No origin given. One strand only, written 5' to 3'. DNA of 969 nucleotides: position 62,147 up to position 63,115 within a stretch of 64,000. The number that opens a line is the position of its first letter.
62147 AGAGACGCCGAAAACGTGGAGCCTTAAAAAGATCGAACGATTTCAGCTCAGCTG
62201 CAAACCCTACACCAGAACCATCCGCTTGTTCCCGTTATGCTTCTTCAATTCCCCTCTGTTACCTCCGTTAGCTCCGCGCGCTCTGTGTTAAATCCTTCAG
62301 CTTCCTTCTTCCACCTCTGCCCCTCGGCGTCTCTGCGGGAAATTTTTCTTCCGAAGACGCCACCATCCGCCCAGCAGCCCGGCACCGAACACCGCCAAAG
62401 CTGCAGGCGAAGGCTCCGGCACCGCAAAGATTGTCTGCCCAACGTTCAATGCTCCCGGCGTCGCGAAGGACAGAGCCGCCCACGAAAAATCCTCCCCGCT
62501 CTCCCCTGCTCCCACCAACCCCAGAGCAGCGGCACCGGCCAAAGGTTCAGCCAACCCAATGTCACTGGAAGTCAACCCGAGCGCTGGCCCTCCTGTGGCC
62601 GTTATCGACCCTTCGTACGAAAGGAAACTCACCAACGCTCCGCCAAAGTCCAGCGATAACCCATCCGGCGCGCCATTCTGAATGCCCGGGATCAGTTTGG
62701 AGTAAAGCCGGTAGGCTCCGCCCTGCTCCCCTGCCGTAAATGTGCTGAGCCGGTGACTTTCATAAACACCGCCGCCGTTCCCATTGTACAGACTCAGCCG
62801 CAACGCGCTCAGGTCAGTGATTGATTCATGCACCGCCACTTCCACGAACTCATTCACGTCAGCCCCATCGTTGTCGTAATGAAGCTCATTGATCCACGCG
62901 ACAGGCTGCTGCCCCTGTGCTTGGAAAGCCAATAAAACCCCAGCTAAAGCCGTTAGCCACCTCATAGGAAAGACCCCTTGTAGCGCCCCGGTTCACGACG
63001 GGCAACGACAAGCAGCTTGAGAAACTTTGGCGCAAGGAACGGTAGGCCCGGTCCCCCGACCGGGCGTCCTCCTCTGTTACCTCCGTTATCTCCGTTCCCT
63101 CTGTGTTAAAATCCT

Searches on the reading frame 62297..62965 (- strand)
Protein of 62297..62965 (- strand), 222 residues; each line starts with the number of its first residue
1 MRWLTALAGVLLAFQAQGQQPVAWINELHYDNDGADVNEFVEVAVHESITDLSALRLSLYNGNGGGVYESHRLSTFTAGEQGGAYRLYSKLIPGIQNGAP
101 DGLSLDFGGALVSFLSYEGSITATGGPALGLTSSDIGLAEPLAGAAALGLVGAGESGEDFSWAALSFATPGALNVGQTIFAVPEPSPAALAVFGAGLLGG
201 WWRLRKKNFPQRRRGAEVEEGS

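Call 70: search_protein_families(library=pfam, proteins=[window:62297-62965:-], max_evalue=0.001)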
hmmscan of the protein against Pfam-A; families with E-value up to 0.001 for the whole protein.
window:62297-62965:- (222 aa): 1 family
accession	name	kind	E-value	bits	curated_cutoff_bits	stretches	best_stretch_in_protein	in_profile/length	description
PF07589.16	PEP-CTERM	-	2e-05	24.9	20.7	1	181-206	1-24/24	PEP-CTERM motif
